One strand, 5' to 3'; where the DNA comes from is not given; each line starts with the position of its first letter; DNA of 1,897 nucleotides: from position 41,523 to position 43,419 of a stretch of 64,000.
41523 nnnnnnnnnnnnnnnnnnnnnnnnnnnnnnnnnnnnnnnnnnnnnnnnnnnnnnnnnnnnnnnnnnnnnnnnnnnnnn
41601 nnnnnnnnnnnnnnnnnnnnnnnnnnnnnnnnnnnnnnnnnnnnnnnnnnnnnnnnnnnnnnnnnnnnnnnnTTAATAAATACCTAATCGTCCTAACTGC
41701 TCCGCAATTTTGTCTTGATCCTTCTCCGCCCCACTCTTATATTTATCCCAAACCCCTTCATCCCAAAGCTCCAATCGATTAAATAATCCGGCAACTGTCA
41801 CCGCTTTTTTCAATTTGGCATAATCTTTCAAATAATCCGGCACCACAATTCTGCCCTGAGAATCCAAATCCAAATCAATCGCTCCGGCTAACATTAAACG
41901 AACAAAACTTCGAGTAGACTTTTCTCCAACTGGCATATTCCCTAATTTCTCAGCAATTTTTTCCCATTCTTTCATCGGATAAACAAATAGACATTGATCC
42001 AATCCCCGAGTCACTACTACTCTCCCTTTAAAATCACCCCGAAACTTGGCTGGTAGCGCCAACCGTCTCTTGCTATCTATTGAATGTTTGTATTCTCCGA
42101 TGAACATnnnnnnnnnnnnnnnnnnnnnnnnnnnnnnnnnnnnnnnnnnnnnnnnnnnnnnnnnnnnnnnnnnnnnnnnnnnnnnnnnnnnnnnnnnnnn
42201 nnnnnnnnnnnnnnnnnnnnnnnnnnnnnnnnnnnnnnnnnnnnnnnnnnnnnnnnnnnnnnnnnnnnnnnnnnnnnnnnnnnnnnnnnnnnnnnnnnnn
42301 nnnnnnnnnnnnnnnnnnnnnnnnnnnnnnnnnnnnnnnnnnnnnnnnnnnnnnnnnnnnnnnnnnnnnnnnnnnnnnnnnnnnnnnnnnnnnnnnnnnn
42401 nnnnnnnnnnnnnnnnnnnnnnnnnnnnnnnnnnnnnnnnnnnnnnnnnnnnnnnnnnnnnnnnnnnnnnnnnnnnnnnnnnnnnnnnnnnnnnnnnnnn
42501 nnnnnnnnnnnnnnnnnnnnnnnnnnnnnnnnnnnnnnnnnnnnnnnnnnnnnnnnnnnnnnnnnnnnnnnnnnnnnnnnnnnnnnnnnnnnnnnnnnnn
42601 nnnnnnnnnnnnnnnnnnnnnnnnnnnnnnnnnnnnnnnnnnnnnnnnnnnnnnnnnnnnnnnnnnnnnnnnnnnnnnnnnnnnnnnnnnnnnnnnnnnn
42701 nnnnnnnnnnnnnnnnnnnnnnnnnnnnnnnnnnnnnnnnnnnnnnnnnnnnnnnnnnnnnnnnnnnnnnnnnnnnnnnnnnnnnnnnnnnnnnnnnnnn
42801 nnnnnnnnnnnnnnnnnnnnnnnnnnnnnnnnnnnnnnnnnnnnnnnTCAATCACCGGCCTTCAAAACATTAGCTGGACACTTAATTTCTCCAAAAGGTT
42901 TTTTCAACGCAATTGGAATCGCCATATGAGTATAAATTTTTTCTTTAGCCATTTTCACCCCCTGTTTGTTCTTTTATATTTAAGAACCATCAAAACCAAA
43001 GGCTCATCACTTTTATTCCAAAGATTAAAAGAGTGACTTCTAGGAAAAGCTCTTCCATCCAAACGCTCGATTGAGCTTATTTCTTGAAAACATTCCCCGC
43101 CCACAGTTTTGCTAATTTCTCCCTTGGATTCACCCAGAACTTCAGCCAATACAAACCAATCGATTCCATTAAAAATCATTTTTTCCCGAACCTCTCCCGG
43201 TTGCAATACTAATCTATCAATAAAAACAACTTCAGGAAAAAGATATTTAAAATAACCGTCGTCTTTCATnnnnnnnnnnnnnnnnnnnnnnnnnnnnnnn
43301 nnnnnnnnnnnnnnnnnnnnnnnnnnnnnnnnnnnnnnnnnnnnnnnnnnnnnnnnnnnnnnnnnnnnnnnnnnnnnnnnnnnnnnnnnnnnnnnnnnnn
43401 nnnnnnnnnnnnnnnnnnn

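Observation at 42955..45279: Cluster of four unrecognisable genes in two convergent mini-operons between the dcw cluster and a NUDIX gene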

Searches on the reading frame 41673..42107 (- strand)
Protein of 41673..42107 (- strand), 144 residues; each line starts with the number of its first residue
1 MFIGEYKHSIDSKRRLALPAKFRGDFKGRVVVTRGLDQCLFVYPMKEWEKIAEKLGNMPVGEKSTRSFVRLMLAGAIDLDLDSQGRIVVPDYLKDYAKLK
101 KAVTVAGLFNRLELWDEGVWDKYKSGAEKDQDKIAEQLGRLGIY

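Call 21: find_related_loci(query=window:41673-42107:-, collection=genome_contigs, flank=10000)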
Query window:41673-42107:- (144 aa) in genome_contigs; peptide patterns used: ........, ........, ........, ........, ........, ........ (x = any residue, [..] = any of these).
340 stretches matched a pattern; 279 encode a relative of the query (tblastn E <= 1e-3); the best 80 are kept; 80 distinct loci.
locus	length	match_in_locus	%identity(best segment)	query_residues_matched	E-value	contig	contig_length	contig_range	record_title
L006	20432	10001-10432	94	1-144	6e-91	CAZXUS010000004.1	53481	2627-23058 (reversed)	MAG TPA_asm: uncultured Bdellovibrionales bacterium isolate SRP191223_co1_52 genome assembly, contig: NODE_374_length_53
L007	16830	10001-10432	94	1-144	4e-90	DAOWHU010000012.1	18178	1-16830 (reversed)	MAG TPA_asm: bacterium isolate CSMAG_2025 CSMAG_2025_k141_489532_length_18178_cov_10.0000, whole genome shotgun sequence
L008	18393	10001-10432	96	1-144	7e-91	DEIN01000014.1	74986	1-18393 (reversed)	MAG TPA_asm: Patescibacteria group bacterium UBA2773 UBA2773_contig_1155, whole genome shotgun sequence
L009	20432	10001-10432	78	1-144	4e-77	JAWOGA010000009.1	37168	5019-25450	MAG: Candidatus Moraniibacteriota bacterium isolate BLK6-3.bin.191 k191_2877694, whole genome shotgun sequence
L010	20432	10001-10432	77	1-144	3e-76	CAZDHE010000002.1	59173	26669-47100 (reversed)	MAG TPA_asm: uncultured Bdellovibrionales bacterium isolate SRP252850_co1_117 genome assembly, contig: NODE_630_length_5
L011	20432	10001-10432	76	1-144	8e-76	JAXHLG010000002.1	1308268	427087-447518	MAG: Candidatus Moraniibacteriota bacterium isolate Salar_de_Ascotan_soil_MAG_ASO1 contig_5779_polypolish, whole genome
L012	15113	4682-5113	72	1-144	1e-72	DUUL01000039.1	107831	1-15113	MAG TPA_asm: Candidatus Moraniibacteriota bacterium isolate AS08sgBPME_209 175778_AS08, whole genome shotgun sequence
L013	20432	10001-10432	72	1-144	2e-70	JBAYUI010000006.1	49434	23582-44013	MAG: Parcubacteria group bacterium isolate SO_2016_LW3_31 scaffold01041_LW162_2016, whole genome shotgun sequence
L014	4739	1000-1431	71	1-144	4e-70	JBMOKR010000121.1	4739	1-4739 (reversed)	MAG: Patescibacteria group bacterium isolate Betzabe_MAG003 MAG003_121, whole genome shotgun sequence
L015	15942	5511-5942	68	1-144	7e-68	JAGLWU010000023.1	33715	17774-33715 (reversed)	MAG: Candidatus Moraniibacteriota bacterium isolate RS_12_31 ZL285.bin.31.fa_23, whole genome shotgun sequence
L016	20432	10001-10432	68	1-144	4e-67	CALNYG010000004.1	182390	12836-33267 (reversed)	MAG: Candidatus Moraniibacteriota bacterium isolate HOU_bin.0114 genome assembly, contig: contig_24934, whole genome sho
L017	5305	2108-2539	67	1-144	2e-65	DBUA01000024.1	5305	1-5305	MAG TPA_asm: Candidatus Moranbacteria bacterium UBA1302 UBA1302_contig_21304, whole genome shotgun sequence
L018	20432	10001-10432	68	1-144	2e-64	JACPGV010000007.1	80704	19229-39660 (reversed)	MAG: Candidatus Moraniibacteriota bacterium isolate NC_groundwater_397_Ag_B-0.1um_43_25 GD18-4_B1_scaffold_1211328, whol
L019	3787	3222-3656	75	1-144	5e-63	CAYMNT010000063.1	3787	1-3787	MAG TPA_asm: uncultured Bdellovibrionales bacterium isolate SRP144503_co3_323 genome assembly, contig: NODE_18136_length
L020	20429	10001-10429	62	1-143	3e-60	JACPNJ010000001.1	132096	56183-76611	MAG: Candidatus Yanofskybacteria bacterium isolate NC_groundwater_572_Ag_S-0.1um_42_14 S35_SO-1_scaffold_50333, whole ge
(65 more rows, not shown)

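Call 48: search_protein_families(library=pfam, proteins=[L006:4288-4821:+, L006:5047-6075:+, L006:6045-6782:+, L006:6989-7165:+, L006:7685-8194:+, L007:7184-8395:+, L008:6103-6315:+, L008:6352-6987:+, L008:6989-7549:+, L008:8487-8798:+], max_evalue=0.01)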
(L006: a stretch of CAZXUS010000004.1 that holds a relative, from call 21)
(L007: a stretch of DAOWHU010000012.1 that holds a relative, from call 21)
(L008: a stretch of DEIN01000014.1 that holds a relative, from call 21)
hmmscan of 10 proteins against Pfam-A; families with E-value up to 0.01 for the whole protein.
L006:4288-4821:+ (177 aa): 14 families
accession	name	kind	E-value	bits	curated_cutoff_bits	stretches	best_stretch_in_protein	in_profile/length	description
PF13671.12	AAA_33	-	2.3e-14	54.3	27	1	4-137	1-135/143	AAA domain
PF13238.12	AAA_18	-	6.4e-11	43.2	29.4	1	5-128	1-117/128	AAA domain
PF13207.12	AAA_17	-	1e-08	36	27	1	9-136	2-136/136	AAA domain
PF06414.18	Zeta_toxin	-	1.8e-08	34.5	22.3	1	3-109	17-132/199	Zeta toxin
PF08433.16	KTI12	-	4.8e-05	23.4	22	1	4-26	3-25/271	Chromatin associated protein KTI12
PF13401.12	AAA_22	-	0.00051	20.8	27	1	3-32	6-33/130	AAA domain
PF13521.12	AAA_28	-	0.00069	20.3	27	1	5-42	2-38/164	AAA domain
PF03215.21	Rad17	-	0.0008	19.8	23.8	1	3-29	46-72/186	Rad17 P-loop domain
PF00004.35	AAA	-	0.001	19.9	21.2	1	5-56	1-40/131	ATPase family associated with various cellular activities (AAA)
PF02492.25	cobW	-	0.0015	18.6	20.7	1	5-23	3-21/180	CobW/HypB/UreG, nucleotide-binding domain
PF13189.12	Cytidylate_kin2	-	0.0026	18.4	28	1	7-50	4-46/176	Cytidylate kinase-like family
PF20720.3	nSTAND3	-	0.0035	17.5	27.2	1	3-25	18-40/155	Novel STAND NTPase 3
PF17213.9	Hydin_ADK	-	0.0049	17.5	27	1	5-75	2-73/196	Hydin Adenylate kinase-like domain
PF01443.25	Viral_helicase1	-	0.0057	16.9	21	1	5-25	1-21/228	Viral superfamily 1 RNA helicase core domain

L006:5047-6075:+ (342 aa): 1 family
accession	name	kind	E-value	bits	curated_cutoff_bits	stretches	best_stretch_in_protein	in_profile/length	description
PF01972.22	SDH_protease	-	1e-17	64.6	31.3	1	3-151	36-190/286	ClpP-like SDH-type serine proteinase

L006:6045-6782:+ (245 aa): 0 families

L006:6989-7165:+ (58 aa): 1 family
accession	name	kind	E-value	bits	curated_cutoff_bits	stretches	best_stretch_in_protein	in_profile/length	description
PF04014.23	MazE_antitoxin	-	5.9e-06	26.6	24.7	1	17-53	3-40/48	Antidote-toxin recognition MazE, bacterial antitoxin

L006:7685-8194:+ (169 aa): 1 family
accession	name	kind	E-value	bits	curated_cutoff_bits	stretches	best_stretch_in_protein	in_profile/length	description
PF10058.14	Zn_ribbon_10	-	0.00028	21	24.2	0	128-162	24-53/54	ER junction formation factor lunapark, zinc ribbon finger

L007:7184-8395:+ (403 aa): 0 families

L008:6103-6315:+ (70 aa): 1 family
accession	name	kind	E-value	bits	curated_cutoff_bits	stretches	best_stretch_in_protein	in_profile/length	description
PF13310.11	Virulence_RhuM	-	5.4e-08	32.9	33.7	1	36-70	1-38/252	Virulence protein RhuM family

L008:6352-6987:+ (211 aa): 1 family
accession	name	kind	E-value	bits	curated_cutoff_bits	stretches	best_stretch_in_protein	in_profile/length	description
PF02661.23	Fic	-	1e-11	46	24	1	86-167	5-93/93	Fic/DOC family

L008:6989-7549:+ (186 aa): 1 family
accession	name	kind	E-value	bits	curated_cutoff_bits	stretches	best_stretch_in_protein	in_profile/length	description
PF00293.34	NUDIX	-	2.2e-13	50.8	21.1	1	38-149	2-119/134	NUDIX domain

L008:8487-8798:+ (103 aa): 0 families

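Call 49: search_protein_families(library=padloc, proteins=[L006:4288-4821:+, L006:5047-6075:+, L006:6045-6782:+, L006:6989-7165:+, L006:7685-8194:+, L007:7184-8395:+, L008:6103-6315:+, L008:6352-6987:+, L008:6989-7549:+, L008:8487-8798:+], max_evalue=0.01)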
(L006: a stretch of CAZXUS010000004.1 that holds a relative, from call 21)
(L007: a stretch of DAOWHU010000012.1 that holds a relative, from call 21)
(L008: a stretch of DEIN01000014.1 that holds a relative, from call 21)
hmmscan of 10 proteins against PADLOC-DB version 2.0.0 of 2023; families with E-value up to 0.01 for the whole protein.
L006:4288-4821:+ (177 aa): 6 families
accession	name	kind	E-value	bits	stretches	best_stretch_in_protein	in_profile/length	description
PDLC02911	VakA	-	1.5e-05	23.6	1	1-126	1-116/163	-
PDLC04690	PDC-M51B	-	6.4e-05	20.8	1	1-28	1-28/191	-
PDLC01515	Csx3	-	0.0011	16.6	1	5-26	9-30/183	"CAS-I,CAS-III; associated"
PDLC05079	PDC-S73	-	0.0031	14.3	1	3-24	192-213/752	-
PDLC04140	mad8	-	0.0037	14.8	1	2-27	27-52/314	mads_8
PDLC02196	IetA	-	0.0083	13.6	0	2-28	122-148/374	-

L006:5047-6075:+ (342 aa): 0 families

L006:6045-6782:+ (245 aa): 0 families

L006:6989-7165:+ (58 aa): 0 families

L006:7685-8194:+ (169 aa): 0 families

L007:7184-8395:+ (403 aa): 0 families

L008:6103-6315:+ (70 aa): 37 families (the best 25 are shown)
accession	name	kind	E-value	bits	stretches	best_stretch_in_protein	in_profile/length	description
PDLC04854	PDC-S05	-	6.7e-26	89.2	1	1-70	27-99/212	-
PDLC04858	PDC-S05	-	9.8e-26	88.1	1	1-70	28-97/138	-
PDLC04872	PDC-S05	-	2.4e-25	87.1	1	1-70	28-100/152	-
PDLC04965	PDC-S23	-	2.7e-24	84.2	1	1-70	28-100/327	-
PDLC04876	PDC-S05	-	8.7e-24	82.2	1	1-70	31-103/174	-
PDLC04964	PDC-S23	-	1.1e-23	81.9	1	1-70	27-99/331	-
PDLC04870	PDC-S05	-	2.3e-23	80.7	1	1-70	32-101/214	-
PDLC04963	PDC-S23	-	4.2e-23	80.3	1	1-70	23-92/312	-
PDLC04879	PDC-S05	-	5e-23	80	1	1-70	27-98/285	-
PDLC04851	PDC-S05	-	5.8e-23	79.5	1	1-70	33-105/342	-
PDLC04853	PDC-S05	-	1.3e-22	78.4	1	1-70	29-101/336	-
PDLC04868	PDC-S05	-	3.4e-22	77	1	1-70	29-101/335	-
PDLC04852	PDC-S05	-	1e-20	71.9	1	1-70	34-106/346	-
PDLC04843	PDC-S05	-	2.2e-20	71.1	1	1-70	29-98/330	-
PDLC04874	PDC-S05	-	1.4e-19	68.2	1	1-70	27-96/165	-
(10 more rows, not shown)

L008:6352-6987:+ (211 aa): 8 families
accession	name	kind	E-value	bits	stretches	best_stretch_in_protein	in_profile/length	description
PDLC04965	PDC-S23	-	2.4e-60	202.6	1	1-210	114-324/327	-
PDLC04963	PDC-S23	-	3.3e-54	182.4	1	1-210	106-308/312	-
PDLC04964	PDC-S23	-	5.6e-51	171.7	1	1-207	113-325/331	-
PDLC04848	PDC-S05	-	2.7e-27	94.1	2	134-209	209-288/291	-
PDLC04854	PDC-S05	-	4.8e-13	47.2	1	1-93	113-207/212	-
PDLC04718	PDC-M59B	-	1.1e-05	23.6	1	129-194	48-113/159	-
PDLC05078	PDC-S72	-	0.00039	17.6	1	132-171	167-209/377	-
PDLC04872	PDC-S05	-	0.0046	14.7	1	1-33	114-146/152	-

L008:6989-7549:+ (186 aa): 1 family
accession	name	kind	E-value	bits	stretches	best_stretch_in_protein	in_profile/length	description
PDLC04899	PDC-S07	-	5.3e-05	20.9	1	48-103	16-72/135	-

L008:8487-8798:+ (103 aa): 0 families
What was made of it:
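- The same hotspot in relatives holds a MazE/AbrB-like gene, a split RhuM-Fic/DOC gene matching the PADLOC candidates PDC-S23 and PDC-S05, and a zeta-toxin-like kinase (calls 48, 49).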

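Call 68: search_protein_families(library=pfam, proteins=[L007:7184-8395:+, L006:6045-6782:+], max_evalue=1)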
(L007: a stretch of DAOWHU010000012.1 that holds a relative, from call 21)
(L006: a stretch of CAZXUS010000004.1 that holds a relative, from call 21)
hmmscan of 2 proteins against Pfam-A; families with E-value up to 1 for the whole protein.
L007:7184-8395:+ (403 aa): 0 families

L006:6045-6782:+ (245 aa): 1 family
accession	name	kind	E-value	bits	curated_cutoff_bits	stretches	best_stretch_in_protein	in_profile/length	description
PF17189.10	Glyco_hydro_30C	-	0.14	12.8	22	1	142-185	4-43/65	Glycosyl hydrolase family 30 beta sandwich domain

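Call 87: search_protein_families(library=ncbifam, proteins=[L007:8683-9036:+, L007:9043-9399:+, L006:7685-8194:+, L008:8487-8798:+, L007:7184-8395:+, L006:6045-6782:+], max_evalue=0.1)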
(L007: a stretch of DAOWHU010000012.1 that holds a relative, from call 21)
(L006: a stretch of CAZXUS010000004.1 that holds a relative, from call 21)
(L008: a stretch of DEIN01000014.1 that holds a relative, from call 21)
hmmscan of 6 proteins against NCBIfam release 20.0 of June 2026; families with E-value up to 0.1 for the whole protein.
L007:8683-9036:+ (117 aa): 0 families

L007:9043-9399:+ (118 aa): 0 families

L006:7685-8194:+ (169 aa): 6 families
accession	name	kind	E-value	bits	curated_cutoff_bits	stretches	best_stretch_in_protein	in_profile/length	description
NF052617.1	slr0373_blue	equivalog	0.012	15.6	100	1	80-108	47-75/113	slr0373 family blue light stress response protein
NF047723.1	TransFacS4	equivalog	0.02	15.3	120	0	79-102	46-69/90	transcription factor S4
TIGR03831.1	YgiT_finger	domain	0.02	15.2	20.2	0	92-104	31-43/46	YgiT-type zinc finger protein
NF041912.1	HVO_0758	equivalog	0.033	14.1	70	0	26-47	28-49/55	HVO_0758 family zinc finger protein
NF047912.1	ECs_2282_CxxC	subfamily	0.061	13.3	37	0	96-107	5-16/60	ECs_2282 family putative zinc-binding protein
NF001669.0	PRK00432.1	equivalog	0.066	13.2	54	0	95-106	28-38/58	30S ribosomal protein S27ae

L008:8487-8798:+ (103 aa): 0 families

L007:7184-8395:+ (403 aa): 1 family
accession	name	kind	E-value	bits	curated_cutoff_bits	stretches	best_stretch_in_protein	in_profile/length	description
TIGR00878.1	purM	equivalog_domain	2.3e-12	46.8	236.35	1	252-353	209-307/332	phosphoribosylformylglycinamidine cyclo-ligase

L006:6045-6782:+ (245 aa): 0 families
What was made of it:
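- L008 has split RhuM-Fic/DOC and a second NUDIX (calls 48, 49, 87). L007 carries a PurM-like gene at the same spot, so the hotspot is not specific to defence genes (call 87).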

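Call 88: search_protein_families(library=padloc, proteins=[L007:8683-9036:+, L007:9043-9399:+], max_evalue=0.1)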
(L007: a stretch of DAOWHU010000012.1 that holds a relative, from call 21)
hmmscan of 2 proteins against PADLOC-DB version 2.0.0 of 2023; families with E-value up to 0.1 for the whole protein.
L007:8683-9036:+ (117 aa): 0 families

L007:9043-9399:+ (118 aa): 0 families

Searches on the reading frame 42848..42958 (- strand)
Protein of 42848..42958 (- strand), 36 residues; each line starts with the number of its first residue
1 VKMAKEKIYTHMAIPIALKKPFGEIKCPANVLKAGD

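Call 3: search_protein_families(library=pfam, proteins=[window:42848-42958:-], max_evalue=1)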
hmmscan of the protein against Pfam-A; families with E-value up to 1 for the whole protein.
window:42848-42958:- (36 aa): 0 families

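Call 4: search_protein_families(library=ncbifam, proteins=[window:42848-42958:-], max_evalue=1)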
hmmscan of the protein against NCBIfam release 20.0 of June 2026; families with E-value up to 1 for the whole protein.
window:42848-42958:- (36 aa): 0 families

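Call 5: search_protein_families(library=padloc, proteins=[window:42848-42958:-], max_evalue=1)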
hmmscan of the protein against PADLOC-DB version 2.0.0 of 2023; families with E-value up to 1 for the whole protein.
window:42848-42958:- (36 aa): 0 families

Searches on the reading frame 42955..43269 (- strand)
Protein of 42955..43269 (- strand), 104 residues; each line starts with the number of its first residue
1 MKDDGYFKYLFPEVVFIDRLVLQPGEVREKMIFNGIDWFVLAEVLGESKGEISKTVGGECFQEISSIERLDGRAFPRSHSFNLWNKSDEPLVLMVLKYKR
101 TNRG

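Call 3: search_protein_families(library=pfam, proteins=[window:42955-43269:-], max_evalue=1)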
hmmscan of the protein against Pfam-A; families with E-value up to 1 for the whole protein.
window:42955-43269:- (104 aa): 0 families

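Call 4: search_protein_families(library=ncbifam, proteins=[window:42955-43269:-], max_evalue=1)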
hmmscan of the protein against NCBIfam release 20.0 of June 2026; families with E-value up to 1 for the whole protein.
window:42955-43269:- (104 aa): 0 families

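Call 5: search_protein_families(library=padloc, proteins=[window:42955-43269:-], max_evalue=1)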
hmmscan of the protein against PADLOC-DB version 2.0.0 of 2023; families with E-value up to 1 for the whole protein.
window:42955-43269:- (104 aa): 0 families

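Call 17: find_homologous_proteins(query=window:42955-43269:-, max_evalue=0.1)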
Query window:42955-43269:- (104 aa): 1 proteins with E <= 0.1 among 2 candidates.
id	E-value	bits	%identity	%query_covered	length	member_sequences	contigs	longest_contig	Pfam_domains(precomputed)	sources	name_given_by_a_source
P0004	9.0e-64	230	100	100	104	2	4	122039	-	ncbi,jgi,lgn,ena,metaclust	metaclust:\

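Call 32: search_protein_families(library=phrogs, proteins=[window:42955-43269:-], max_evalue=1)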
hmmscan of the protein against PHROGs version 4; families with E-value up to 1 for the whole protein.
window:42955-43269:- (104 aa): 0 families
